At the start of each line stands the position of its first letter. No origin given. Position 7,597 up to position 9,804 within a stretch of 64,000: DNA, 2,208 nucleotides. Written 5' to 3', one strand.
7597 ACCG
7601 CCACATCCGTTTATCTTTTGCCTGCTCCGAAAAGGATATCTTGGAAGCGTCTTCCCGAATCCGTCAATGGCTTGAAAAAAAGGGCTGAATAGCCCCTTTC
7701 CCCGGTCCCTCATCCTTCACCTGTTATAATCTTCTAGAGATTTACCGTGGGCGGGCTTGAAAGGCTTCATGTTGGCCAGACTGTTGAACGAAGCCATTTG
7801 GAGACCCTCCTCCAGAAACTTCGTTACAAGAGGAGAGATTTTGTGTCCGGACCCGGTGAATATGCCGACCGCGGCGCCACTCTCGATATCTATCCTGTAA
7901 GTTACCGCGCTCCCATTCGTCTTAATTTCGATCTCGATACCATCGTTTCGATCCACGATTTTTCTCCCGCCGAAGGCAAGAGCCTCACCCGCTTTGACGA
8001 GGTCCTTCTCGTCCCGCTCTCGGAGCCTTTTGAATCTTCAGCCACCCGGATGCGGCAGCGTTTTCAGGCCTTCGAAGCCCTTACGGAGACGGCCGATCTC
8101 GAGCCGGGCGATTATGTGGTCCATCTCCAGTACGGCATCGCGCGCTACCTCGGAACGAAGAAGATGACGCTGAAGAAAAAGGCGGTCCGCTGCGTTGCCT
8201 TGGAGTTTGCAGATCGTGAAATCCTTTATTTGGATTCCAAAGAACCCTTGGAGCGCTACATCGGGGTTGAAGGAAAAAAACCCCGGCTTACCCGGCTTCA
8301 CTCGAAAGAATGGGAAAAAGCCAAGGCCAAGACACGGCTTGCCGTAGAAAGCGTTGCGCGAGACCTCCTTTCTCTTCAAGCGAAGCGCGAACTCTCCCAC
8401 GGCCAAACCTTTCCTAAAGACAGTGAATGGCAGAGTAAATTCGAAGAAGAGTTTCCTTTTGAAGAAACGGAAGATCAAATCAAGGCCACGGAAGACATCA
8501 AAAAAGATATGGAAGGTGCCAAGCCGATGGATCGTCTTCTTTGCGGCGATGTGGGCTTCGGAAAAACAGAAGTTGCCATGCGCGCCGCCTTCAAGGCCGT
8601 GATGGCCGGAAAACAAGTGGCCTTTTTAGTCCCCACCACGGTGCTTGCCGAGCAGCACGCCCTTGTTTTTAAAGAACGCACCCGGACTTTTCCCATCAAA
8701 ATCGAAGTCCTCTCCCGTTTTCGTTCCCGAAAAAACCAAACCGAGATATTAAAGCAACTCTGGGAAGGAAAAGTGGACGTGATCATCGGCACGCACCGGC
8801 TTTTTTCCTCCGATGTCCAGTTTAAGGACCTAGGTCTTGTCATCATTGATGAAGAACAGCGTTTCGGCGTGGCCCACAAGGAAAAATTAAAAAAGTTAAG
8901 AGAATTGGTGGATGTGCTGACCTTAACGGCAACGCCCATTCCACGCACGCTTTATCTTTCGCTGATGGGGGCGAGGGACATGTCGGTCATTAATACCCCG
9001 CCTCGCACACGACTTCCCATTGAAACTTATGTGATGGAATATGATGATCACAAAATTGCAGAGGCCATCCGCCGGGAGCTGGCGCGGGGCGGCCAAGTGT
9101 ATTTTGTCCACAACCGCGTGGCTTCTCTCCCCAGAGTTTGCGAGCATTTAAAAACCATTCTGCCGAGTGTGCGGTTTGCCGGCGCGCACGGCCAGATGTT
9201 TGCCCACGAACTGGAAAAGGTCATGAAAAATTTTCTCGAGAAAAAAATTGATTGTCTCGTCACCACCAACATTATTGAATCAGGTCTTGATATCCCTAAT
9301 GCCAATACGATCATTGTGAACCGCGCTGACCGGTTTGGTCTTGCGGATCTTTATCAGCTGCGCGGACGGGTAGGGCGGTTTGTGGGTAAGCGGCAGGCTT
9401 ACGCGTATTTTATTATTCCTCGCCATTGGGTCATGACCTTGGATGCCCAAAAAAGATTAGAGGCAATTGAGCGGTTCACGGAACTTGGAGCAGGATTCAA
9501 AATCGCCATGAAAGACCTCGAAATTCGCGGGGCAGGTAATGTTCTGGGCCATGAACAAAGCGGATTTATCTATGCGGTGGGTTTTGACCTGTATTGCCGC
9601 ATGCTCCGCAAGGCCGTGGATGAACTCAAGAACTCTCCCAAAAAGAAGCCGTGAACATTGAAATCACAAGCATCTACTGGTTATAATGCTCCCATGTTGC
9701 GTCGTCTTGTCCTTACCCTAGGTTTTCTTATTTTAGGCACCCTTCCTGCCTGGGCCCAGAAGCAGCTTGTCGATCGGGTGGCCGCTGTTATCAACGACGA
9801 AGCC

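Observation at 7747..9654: Minimal Mfd: transcription-repair coupling factor lacking both the UvrA-recruiting N-terminus and the autoinhibitory C-terminal domain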

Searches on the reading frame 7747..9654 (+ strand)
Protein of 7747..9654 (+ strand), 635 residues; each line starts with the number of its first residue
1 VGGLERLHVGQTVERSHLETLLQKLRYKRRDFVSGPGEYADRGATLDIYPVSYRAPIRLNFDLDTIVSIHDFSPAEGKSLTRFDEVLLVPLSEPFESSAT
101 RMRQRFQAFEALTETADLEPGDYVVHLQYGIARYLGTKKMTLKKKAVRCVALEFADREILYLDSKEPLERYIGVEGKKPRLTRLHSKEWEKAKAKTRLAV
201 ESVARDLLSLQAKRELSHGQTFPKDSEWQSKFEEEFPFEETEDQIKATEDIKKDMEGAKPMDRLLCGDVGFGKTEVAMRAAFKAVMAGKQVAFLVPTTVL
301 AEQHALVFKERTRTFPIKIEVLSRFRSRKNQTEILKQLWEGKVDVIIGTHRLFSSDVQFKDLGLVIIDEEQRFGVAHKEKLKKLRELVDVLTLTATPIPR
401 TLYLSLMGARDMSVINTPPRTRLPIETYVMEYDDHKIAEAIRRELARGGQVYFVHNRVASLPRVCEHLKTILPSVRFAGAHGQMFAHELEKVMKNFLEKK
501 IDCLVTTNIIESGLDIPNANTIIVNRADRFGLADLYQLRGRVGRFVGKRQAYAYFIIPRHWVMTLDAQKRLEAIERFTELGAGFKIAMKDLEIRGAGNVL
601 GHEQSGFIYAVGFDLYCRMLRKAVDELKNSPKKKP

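Call 3: search_protein_families(library=pfam, proteins=[window:7747-9654:+], max_evalue=0.01)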
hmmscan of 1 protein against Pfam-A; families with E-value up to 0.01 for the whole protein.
window:7747-9654:+ (635 aa): 9 families
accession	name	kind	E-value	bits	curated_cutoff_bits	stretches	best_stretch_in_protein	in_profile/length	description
PF00270.35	DEAD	-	1.1e-23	84.3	26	1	242-401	2-163/167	DEAD/DEAH box helicase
PF00271.37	Helicase_C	-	1.3e-21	77.4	23.5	1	439-545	4-109/110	Helicase conserved C-terminal domain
PF17757.6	UvrB_inter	-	7.5e-18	64.9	22.9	1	7-92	3-89/91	UvrB interaction domain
PF02559.22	CarD_TRCF_RID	-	2.5e-09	37.5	23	1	118-162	1-45/57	CarD-like/TRCF RID domain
PF04851.21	ResIII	-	6.7e-08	33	22.5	1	241-397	5-162/164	Type III restriction enzyme, res subunit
PF14814.11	UB2H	-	1.6e-06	28.5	27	1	7-54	1-48/85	Bifunctional transglycosylase second domain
PF22590.2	Cas3-like_C_2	-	0.00046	20.9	27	1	448-544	2-103/106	CRISPR-associated nuclease/helicase Cas3, C-terminal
PF19833.4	RecG_dom3_C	-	0.0035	17.8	26.8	0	583-609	4-30/87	ATP-dependent DNA helicase RecG, domain 3, C-terminal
PF00176.29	SNF2-rel_dom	-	0.0041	16.7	24.9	1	263-402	20-168/290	SNF2-related domain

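Call 4: search_protein_families(library=ncbifam, proteins=[window:7747-9654:+], max_evalue=0.01)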
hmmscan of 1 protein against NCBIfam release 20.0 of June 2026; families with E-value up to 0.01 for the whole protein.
window:7747-9654:+ (635 aa): 32 families (the best 25 are shown)
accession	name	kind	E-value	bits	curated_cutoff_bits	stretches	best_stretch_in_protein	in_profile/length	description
TIGR00580.2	mfd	equivalog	6.6e-258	858.7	800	2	99-633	289-825/907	transcription-repair coupling factor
NF007966.0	PRK10689.1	equivalog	5.4e-189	630.4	1329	2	112-630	471-989/1148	transcription-repair coupling factor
NF008168.0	PRK10917.2-2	equivalog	3.9e-123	412.4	718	1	182-607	303-737/795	ATP-dependent DNA helicase RecG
NF008165.0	PRK10917.1-3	equivalog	3.5e-120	402.6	711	1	191-607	212-634/692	ATP-dependent DNA helicase RecG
TIGR00643.1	recG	equivalog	4.4e-114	382.4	659.4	1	165-608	155-608/629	ATP-dependent DNA helicase RecG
NF008170.0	PRK10917.2-4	equivalog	2.7e-102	343.2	975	1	211-607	372-770/826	ATP-dependent DNA helicase RecG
NF008163.0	PRK10917.1-1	equivalog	4.7e-100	335.9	796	1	182-608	208-643/692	ATP-dependent DNA helicase RecG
NF008164.0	PRK10917.1-2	equivalog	3.3e-96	323.1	785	1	190-607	224-645/704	ATP-dependent DNA helicase RecG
NF008166.0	PRK10917.1-4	equivalog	7.9e-88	295.3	864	1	213-607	245-655/705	ATP-dependent DNA helicase RecG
NF008167.0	PRK10917.2-1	equivalog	4.2e-81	273.1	995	1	181-607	220-686/744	ATP-dependent DNA helicase RecG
NF008169.0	PRK10917.2-3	equivalog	1.6e-57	195.5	555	1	209-607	201-582/610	ATP-dependent DNA helicase RecG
NF004066.1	PRK05580.1-3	equivalog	1.4e-20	73.2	813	1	184-371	197-377/788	primosomal protein N'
TIGR00595.1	priA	equivalog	2.1e-19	69.5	230.35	2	264-372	1-104/509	replication restart helicase PriA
NF003673.1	PRK05298.1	equivalog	1e-17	63.7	743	2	6-107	157-258/653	excinuclease ABC subunit UvrB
NF004067.0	PRK05580.1-4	equivalog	1.1e-16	60.4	763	1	192-372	159-329/737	primosomal protein N'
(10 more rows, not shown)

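Call 5: search_solved_structures(query=window:7747-9654:+, show_alignments=2)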
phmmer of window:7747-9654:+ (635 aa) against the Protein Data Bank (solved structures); distinct sequences matched with E-value up to 0.001: 38.
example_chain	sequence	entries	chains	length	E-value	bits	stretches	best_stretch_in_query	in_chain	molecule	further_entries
6x26_A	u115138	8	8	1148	9.6e-169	565.9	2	112-629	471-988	Transcription-repair-coupling factor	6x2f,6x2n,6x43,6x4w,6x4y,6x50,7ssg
2eyq_A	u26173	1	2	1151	9.7e-169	565.9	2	112-629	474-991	Transcription-repair coupling factor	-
9n07_A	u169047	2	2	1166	1e-168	565.9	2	112-629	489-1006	Transcription-repair-coupling factor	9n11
6xeo_A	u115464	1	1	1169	1e-168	565.9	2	112-629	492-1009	Transcription-repair-coupling factor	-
6ac6_A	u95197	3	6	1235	1e-165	556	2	116-627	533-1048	Mycobacterium smegmatis Mfd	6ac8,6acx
6aca_A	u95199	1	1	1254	3.7e-165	554.1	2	113-628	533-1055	Mycobacterium tuberculosis Mfd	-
6m6a_M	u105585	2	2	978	1.6e-151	509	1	93-633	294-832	Transcription-repair-coupling factor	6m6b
13jq_A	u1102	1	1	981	4.1e-151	507.7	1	93-633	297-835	Transcription-repair-coupling factor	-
1gm5_A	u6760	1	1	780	5.2e-78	266.3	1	191-616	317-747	RECG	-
9wm0_A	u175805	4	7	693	2.8e-65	224.2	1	179-607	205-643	ATP-dependent DNA helicase RecG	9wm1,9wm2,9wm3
1d2m_A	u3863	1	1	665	1e-09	40.7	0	432-584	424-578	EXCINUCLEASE ABC SUBUNIT B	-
1c4o_A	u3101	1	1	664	1.2e-09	40.6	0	432-584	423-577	DNA NUCLEOTIDE EXCISION REPAIR ENZYME UVRB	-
1wp9_A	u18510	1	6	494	9.9e-09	37.5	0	263-373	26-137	ATP-dependent RNA helicase, putative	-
3v4r_A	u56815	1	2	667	1.3e-08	37.1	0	465-580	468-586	UvrABC system protein B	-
2d7d_A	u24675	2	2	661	2.7e-08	36.1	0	465-580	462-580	UvrABC system protein B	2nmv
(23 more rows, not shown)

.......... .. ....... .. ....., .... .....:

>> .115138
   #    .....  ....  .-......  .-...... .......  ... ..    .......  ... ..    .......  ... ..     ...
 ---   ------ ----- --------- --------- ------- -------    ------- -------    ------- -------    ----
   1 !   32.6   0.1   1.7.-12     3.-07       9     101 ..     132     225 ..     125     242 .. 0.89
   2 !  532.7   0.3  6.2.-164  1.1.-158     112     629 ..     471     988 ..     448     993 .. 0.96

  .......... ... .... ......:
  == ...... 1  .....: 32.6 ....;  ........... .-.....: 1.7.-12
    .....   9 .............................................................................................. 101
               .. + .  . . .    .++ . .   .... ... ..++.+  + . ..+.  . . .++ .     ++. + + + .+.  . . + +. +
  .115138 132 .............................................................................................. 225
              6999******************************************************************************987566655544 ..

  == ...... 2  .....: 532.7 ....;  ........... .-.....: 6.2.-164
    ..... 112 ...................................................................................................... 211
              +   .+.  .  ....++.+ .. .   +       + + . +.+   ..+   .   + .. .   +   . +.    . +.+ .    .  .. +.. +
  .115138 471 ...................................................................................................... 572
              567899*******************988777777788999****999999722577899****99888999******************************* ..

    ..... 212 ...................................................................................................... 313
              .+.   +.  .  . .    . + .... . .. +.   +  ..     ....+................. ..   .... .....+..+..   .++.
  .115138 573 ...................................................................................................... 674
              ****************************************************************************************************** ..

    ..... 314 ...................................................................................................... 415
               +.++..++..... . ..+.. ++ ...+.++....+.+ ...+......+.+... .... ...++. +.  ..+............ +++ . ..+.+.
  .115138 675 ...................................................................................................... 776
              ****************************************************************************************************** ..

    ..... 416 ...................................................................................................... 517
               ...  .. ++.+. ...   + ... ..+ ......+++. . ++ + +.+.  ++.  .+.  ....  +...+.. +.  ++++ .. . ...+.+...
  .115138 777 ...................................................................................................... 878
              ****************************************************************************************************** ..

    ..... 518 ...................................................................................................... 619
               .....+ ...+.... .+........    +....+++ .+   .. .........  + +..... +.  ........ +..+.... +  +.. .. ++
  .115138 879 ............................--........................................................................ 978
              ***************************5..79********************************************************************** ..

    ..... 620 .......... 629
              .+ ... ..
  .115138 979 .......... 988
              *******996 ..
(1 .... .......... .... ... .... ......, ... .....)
